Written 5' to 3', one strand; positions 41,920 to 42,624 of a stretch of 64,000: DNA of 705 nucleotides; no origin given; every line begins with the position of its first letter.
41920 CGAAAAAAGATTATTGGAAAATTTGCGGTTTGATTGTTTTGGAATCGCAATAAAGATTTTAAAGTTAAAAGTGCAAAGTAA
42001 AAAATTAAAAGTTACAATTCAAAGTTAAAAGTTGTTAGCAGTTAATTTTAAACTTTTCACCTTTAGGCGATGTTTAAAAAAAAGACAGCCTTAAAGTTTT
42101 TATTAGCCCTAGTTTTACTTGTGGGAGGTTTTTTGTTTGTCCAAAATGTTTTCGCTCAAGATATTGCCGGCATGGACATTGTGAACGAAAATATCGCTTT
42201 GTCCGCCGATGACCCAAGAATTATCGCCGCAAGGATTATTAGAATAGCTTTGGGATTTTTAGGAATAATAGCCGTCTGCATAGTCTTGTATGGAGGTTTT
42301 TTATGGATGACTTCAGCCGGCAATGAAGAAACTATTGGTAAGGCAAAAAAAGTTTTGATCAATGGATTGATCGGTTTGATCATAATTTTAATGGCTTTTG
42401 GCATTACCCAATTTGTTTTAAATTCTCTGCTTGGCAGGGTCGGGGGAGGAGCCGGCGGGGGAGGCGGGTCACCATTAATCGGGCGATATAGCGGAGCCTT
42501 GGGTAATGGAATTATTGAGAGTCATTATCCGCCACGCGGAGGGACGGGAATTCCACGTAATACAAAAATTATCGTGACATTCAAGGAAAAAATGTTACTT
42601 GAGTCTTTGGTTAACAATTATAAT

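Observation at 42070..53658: Surface/attachment locus: two proteins sharing a VirB2/TrbC-pilin-like N-terminal module, one of them a 3192-aa multidomain giant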

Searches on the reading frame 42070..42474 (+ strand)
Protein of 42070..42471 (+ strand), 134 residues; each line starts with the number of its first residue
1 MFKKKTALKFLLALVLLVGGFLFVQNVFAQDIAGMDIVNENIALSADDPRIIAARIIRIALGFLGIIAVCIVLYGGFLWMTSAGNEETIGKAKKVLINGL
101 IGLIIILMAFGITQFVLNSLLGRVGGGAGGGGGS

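Call 13: find_homologous_proteins(query=window:42070-42471:+, max_evalue=0.001)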
Query seq(134 aa) (134 aa): 488 proteins with E <= 0.001 among 695 candidates; the best 120 are listed.
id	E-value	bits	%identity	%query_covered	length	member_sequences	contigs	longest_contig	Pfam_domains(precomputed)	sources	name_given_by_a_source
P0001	8.0e-50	186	79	88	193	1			-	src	-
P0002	1.3e-48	182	77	90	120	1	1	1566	PF18895.6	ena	-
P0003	2.9e-42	162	68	93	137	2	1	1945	PF18895.6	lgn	-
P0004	1.3e-35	140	60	88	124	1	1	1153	PF18895.6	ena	-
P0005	5.8e-29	119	49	53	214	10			PF18895.6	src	-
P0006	1.7e-27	114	35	64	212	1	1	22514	PF18895.6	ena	-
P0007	5.0e-27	113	65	51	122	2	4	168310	PF18895.6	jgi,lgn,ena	jgi:hypothetical protein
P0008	5.2e-26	109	62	67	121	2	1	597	PF18895.6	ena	-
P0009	6.8e-26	109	58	69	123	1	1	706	PF18895.6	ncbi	-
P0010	1.4e-25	108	62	68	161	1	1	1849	PF18895.6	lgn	-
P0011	1.8e-25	108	55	78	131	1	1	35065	PF18895.6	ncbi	-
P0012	2.0e-25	107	58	75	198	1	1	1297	PF18895.6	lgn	-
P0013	2.1e-25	107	53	84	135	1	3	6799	PF18895.6,PF04956.19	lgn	-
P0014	3.1e-25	107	61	67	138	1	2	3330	PF18895.6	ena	-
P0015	5.8e-25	106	60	69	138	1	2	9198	PF18895.6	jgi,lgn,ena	-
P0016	8.3e-25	105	60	67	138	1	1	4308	PF18895.6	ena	-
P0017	1.6e-24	104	55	88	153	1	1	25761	PF18895.6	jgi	jgi:hypothetical protein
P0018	2.0e-24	104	51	99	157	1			PF18895.6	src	-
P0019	3.3e-24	103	54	74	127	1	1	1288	PF18895.6,PF04956.19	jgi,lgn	jgi:hypothetical protein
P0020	3.5e-24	103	48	93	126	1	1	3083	PF18895.6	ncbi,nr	ncbi:MAG: hypothetical protein Q8O21_00010, partial [bacterium]|nr:hypothetical protein [bacterium]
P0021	4.1e-24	103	56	74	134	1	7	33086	PF18895.6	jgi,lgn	jgi:hypothetical protein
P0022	4.8e-24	103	59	67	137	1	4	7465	PF18895.6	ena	-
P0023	5.9e-24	103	57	66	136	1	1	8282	PF18895.6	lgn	-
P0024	9.4e-24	102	63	63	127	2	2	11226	PF18895.6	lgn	-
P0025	1.0e-23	102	54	78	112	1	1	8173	PF18895.6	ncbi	ncbi:MAG: hypothetical protein WCW31_05995, partial [Patescibacteria group bacterium]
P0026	1.2e-23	102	58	69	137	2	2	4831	PF18895.6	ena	-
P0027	1.8e-23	101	55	72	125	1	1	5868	PF18895.6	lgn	-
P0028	4.3e-23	100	49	81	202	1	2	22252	PF18895.6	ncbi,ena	ncbi:MAG: pilin [Patescibacteria group bacterium]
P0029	4.4e-23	100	52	87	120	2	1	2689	PF18895.6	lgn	-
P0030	5.3e-23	100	53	84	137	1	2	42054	PF18895.6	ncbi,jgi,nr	ncbi:MAG: hypothetical protein PF572_05550 [Patescibacteria group bacterium]|jgi:hypothetical protei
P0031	6.8e-23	99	56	63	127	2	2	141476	PF18895.6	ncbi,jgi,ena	-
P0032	7.4e-23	99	58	66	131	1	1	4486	PF18895.6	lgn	-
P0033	7.7e-23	99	59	61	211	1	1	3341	PF18895.6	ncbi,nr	ncbi:MAG TPA: hypothetical protein VKO42_04480, partial [Patescibacteria group bacterium]|nr:hypothe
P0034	7.8e-23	99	60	66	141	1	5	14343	PF18895.6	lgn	-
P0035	9.1e-23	99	43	93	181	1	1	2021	PF18895.6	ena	-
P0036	1.0e-22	99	47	94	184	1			PF18895.6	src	-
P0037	1.1e-22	99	58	62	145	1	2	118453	PF18895.6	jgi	-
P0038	1.2e-22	98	60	64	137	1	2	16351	PF18895.6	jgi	jgi:hypothetical protein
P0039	1.5e-22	98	50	81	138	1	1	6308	PF18895.6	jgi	-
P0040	1.8e-22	98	62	57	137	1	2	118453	PF18895.6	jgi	-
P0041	1.9e-22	98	47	87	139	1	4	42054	PF18895.6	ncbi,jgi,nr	ncbi:MAG: hypothetical protein PF572_05555 [Patescibacteria group bacterium]|jgi:hypothetical protei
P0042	2.4e-22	97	47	91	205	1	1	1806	PF18895.6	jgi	-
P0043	2.5e-22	97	59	64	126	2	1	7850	PF18895.6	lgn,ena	-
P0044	3.0e-22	97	49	75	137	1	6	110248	PF18895.6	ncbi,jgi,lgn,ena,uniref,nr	ncbi:hypothetical protein COV04_02135 [Candidatus Uhrbacteria bacterium CG10_big_fil_rev_8_21_14_0_1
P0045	3.2e-22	97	49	87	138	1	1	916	PF18895.6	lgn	-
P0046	3.3e-22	97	59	63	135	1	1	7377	PF18895.6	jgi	jgi:hypothetical protein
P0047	3.5e-22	97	64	57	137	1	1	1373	PF18895.6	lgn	-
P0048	3.7e-22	97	45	94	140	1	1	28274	PF18895.6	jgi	-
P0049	3.8e-22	97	57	64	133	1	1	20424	PF18895.6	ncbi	-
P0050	3.9e-22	97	48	90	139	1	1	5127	PF18895.6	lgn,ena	-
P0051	4.3e-22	97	57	69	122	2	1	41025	PF18895.6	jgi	-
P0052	4.5e-22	97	47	89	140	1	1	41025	PF18895.6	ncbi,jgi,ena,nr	ncbi:hypothetical protein C0584_06190 [Candidatus Parcubacteria bacterium]|nr:MAG: hypothetical prot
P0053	5.0e-22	96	58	66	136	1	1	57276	PF18895.6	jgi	-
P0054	5.8e-22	96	46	88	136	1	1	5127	PF18895.6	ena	-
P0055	7.5e-22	96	56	69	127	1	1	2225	PF18895.6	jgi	jgi:hypothetical protein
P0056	7.5e-22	96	48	90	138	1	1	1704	PF18895.6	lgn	-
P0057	8.9e-22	96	61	57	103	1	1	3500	PF18895.6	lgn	-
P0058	9.5e-22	96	50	78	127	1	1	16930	PF18895.6,PF04956.19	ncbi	-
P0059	9.5e-22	95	48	87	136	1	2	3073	PF18895.6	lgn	-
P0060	9.8e-22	95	63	64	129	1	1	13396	PF18895.6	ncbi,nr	ncbi:MAG: pilin, partial [bacterium]|nr:pilin [bacterium]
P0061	9.8e-22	95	48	91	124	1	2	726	PF18895.6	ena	-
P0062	9.9e-22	95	57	65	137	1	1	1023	PF18895.6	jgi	jgi:hypothetical protein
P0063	1.1e-21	95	59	61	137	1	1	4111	PF18895.6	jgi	jgi:hypothetical protein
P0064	1.1e-21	95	57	68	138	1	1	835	PF18895.6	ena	-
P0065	1.1e-21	95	46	90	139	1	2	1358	PF18895.6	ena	-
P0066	1.4e-21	95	58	66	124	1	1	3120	PF18895.6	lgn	-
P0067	1.7e-21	95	54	72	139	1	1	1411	PF18895.6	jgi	jgi:hypothetical protein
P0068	1.9e-21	95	63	58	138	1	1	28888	PF18895.6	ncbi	-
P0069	2.2e-21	94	63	58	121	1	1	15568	PF18895.6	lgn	-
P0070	2.2e-21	94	58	66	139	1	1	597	PF18895.6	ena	-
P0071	2.3e-21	94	46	88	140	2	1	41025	PF18895.6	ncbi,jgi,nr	ncbi:hypothetical protein C0584_06195 [Candidatus Parcubacteria bacterium]|nr:MAG: hypothetical prot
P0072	2.7e-21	94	50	75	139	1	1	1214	PF18895.6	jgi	-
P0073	2.7e-21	94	59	62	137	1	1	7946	PF18895.6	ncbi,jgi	-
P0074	3.2e-21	94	47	87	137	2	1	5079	PF18895.6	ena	-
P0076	3.3e-21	94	57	65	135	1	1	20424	PF18895.6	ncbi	-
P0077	4.1e-21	93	47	79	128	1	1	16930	PF18895.6,PF04956.19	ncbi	-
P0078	4.2e-21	93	59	66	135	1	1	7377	PF18895.6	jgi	jgi:hypothetical protein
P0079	4.7e-21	93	64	57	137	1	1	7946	PF18895.6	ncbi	-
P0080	5.3e-21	93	45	88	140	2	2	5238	PF18895.6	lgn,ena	-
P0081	5.5e-21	93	60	63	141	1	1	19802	PF18895.6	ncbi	-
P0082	6.3e-21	93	50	76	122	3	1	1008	PF18895.6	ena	-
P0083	6.4e-21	93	57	65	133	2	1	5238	PF18895.6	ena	-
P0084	6.5e-21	93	51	76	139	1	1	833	PF18895.6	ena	-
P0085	6.5e-21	93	43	88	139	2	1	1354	PF18895.6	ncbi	-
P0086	6.6e-21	93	43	87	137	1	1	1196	PF18895.6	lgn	-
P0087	7.0e-21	93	69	54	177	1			PF18895.6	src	-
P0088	7.4e-21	93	58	63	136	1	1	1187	PF18895.6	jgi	jgi:hypothetical protein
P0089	7.4e-21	93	56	66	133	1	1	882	PF18895.6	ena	-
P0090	7.5e-21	93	56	60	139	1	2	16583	PF18895.6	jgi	jgi:hypothetical protein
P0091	8.8e-21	92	64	56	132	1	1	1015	PF18895.6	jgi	-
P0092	9.6e-21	92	69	54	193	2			PF18895.6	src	-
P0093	1.3e-20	92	56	65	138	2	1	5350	PF18895.6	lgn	-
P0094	1.4e-20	92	62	58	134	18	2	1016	PF18895.6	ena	-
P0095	1.4e-20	92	55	65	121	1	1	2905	PF18895.6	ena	-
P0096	1.6e-20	92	51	81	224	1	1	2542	PF18895.6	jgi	jgi:hypothetical protein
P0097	1.7e-20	91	56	49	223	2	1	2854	PF18895.6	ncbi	ncbi:MAG TPA: hypothetical protein VGA49_01060, partial [Patescibacteria group bacterium]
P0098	2.1e-20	91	54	66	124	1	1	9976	PF18895.6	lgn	-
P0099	2.2e-20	91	57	62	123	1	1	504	PF18895.6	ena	-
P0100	2.5e-20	91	43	92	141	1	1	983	PF18895.6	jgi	-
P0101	2.5e-20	91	55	68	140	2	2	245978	PF18895.6,PF04956.19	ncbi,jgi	ncbi:MAG: hypothetical protein WC052_00040 [Patescibacteria group bacterium]|jgi:phage shock protein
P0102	2.8e-20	91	57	61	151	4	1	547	PF18895.6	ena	-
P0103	3.8e-20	90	43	90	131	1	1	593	PF18895.6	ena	-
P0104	3.8e-20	90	57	61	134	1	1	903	PF18895.6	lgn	-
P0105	4.0e-20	90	61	56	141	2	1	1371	PF18895.6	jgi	-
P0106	4.2e-20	90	50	70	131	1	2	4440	PF18895.6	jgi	-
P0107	4.4e-20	90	52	68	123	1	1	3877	PF18895.6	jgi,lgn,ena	-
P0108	4.7e-20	90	43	94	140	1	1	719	PF18895.6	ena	-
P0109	6.1e-20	90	56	63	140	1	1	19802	PF18895.6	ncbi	-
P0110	7.3e-20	89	51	65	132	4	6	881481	PF18895.6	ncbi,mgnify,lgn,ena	ncbi:MAG: hypothetical protein AAB384_03990 [Patescibacteria group bacterium]|mgnify:CR=1 FL=1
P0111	7.5e-20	89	51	70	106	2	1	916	PF18895.6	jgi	-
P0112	7.9e-20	89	46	88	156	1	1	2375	PF18895.6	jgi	jgi:hypothetical protein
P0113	1.0e-19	89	53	65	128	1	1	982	PF18895.6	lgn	-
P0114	1.4e-19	89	53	69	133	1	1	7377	PF18895.6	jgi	jgi:hypothetical protein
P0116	1.7e-19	88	43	87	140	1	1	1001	PF18895.6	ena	-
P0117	2.0e-19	88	61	60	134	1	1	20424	PF18895.6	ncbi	-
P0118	2.0e-19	88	52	70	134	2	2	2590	PF18895.6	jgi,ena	-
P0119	2.2e-19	88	44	88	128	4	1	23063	PF18895.6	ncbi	-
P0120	2.2e-19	88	48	90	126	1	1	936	PF18895.6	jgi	jgi:Type IV secretion system pilin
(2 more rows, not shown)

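Call 33: find_encoding_contigs(protein=P0053, flank=10000, max_places=1)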
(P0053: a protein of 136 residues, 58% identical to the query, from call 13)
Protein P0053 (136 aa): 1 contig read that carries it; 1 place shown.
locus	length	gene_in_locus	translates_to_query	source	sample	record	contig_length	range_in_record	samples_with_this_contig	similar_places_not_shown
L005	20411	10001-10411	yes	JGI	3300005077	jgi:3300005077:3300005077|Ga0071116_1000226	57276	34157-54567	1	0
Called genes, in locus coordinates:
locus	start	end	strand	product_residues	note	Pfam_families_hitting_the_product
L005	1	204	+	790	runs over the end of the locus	PF01326:PPDK_N, PF00391:PEP-utilizers, PF02896:PEP-utilizers_C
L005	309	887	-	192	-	PF00574:CLP_protease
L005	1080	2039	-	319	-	PF01368:DHH, PF02272:DHHA1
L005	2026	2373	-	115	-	PF02033:RBFA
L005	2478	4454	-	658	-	PF04760:IF2_N (weak), PF00009:GTP_EFTU, PF01926:MMR_HSR1, PF22042:EF-G_D2, PF03144:GTP_EFTU_D2 (faint), PF11987:IF-2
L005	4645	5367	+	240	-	PF01509:TruB_N, PF16198:TruB_C_2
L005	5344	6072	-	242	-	PF00535:Glycos_transf_2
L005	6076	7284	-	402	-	PF26314:MptA_B_family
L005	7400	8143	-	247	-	PF05219:DREV (weak), PF13489:Methyltransf_23, PF13847:Methyltransf_31, PF08241:Methyltransf_11, PF08242:Methyltransf_12, PF13649:Methyltransf_25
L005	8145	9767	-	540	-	-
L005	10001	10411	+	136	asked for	PF18895:T4SS_pilin (weak)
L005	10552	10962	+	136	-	PF18895:T4SS_pilin (weak)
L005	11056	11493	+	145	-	PF18895:T4SS_pilin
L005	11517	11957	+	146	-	PF18895:T4SS_pilin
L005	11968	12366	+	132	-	PF18895:T4SS_pilin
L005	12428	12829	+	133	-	PF18895:T4SS_pilin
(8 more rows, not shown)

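Call 34: find_encoding_contigs(protein=P0101, flank=10000, max_places=1)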
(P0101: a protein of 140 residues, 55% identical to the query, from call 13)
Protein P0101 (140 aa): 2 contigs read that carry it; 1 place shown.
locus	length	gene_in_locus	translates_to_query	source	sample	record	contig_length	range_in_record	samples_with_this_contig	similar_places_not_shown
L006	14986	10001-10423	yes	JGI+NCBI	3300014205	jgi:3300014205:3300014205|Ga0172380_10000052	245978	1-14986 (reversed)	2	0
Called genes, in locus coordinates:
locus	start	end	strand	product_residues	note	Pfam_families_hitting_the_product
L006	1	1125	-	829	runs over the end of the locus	PF00521:DNA_topoisoIV, PF03989:DNA_gyraseA_C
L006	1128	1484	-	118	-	-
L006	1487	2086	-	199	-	PF13483:Lactamase_B_3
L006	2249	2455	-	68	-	-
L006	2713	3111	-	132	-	PF08570:DUF1761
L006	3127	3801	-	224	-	PF09997:DUF2238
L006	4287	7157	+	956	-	PF00932:LTD, PF00801:PKD, PF18911:PKD_4, PF00932:LTD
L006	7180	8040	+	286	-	PF00483:NTP_transferase, PF12804:NTP_transf_3 (weak)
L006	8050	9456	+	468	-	PF01547:SBP_bac_1, PF13416:SBP_bac_8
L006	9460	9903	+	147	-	PF18895:T4SS_pilin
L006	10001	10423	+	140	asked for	PF04956:TrbC (faint), PF18895:T4SS_pilin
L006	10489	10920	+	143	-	PF18895:T4SS_pilin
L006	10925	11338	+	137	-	PF18895:T4SS_pilin (weak)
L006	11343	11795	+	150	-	PF18895:T4SS_pilin (weak)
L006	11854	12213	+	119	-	PF18895:T4SS_pilin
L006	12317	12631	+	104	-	PF18895:T4SS_pilin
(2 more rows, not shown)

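Call 38: search_solved_structures(query=A2, max_evalue=10, show_alignments=2)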
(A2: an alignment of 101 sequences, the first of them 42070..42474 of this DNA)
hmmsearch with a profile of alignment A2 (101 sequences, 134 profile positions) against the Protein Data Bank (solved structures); distinct sequences matched with E-value up to 10: 7.
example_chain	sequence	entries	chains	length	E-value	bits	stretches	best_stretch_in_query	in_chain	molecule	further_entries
6i38_A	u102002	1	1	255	0.016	18.3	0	82-100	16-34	nv2Pizza6-AYW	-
6i37_A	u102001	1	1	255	0.017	18.2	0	82-100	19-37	nv1Pizza6-AYW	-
6i39_A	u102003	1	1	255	0.031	17.4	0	82-100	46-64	v31Pizza6-AYW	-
6i3b_A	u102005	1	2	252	0.035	17.3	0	82-100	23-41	cPizza6-AYW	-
6i3a_A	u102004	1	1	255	0.043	17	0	81-100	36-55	v22Pizza6-AYW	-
6f0q_A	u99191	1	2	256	0.052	16.7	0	82-100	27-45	Pizza6-AYW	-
1t5b_A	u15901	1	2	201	0.16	15.2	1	37-86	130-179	Acyl carrier protein phosphodiesterase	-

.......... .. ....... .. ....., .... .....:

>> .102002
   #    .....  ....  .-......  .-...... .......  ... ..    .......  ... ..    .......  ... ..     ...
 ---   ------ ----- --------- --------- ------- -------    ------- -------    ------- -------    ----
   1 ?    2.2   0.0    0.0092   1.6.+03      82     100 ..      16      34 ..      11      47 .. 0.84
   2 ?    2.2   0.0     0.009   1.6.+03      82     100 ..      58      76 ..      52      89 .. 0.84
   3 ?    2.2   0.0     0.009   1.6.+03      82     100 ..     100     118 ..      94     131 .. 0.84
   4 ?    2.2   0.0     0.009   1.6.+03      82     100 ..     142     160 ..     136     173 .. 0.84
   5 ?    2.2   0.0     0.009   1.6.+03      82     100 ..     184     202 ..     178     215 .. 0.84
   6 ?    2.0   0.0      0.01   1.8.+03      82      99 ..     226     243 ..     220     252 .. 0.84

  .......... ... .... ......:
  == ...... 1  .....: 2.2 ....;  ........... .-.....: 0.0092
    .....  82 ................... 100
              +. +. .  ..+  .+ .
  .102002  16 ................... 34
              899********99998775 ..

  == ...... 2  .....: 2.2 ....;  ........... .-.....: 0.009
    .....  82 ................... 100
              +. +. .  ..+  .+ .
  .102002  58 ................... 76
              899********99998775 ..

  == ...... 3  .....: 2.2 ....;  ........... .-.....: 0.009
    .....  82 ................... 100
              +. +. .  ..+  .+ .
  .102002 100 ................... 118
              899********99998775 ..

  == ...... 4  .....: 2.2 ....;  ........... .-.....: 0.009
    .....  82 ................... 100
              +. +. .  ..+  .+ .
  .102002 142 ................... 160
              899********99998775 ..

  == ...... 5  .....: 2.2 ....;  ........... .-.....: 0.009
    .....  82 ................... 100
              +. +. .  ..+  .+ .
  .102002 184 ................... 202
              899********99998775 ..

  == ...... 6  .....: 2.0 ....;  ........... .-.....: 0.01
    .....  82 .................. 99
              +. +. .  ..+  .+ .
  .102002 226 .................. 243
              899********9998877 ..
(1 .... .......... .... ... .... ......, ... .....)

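Call 46: predict_structure(alignment_id=A2)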
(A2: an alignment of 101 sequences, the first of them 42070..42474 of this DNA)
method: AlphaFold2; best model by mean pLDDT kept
length: 135 residues; sequences in the alignment: 101
mean_pLDDT: 79.6   pTM: 0.53
mean pLDDT of the five models: 79.6, 78.4, 77.1, 75.2, 73.6
residues with pLDDT >= 90: 57; 70-90: 38; 50-70: 28; < 50: 12
segments of 3 or more residues with pLDDT < 50: 129-132
pLDDT, mean of each block of 10 residues (from residue 1): 72 85 66 51 62 89 95 96 94 97 96 90 61 43
secondary structure, 60 per line:
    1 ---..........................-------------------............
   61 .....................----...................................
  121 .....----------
elements in order: H4-29 H49-81 H86-125
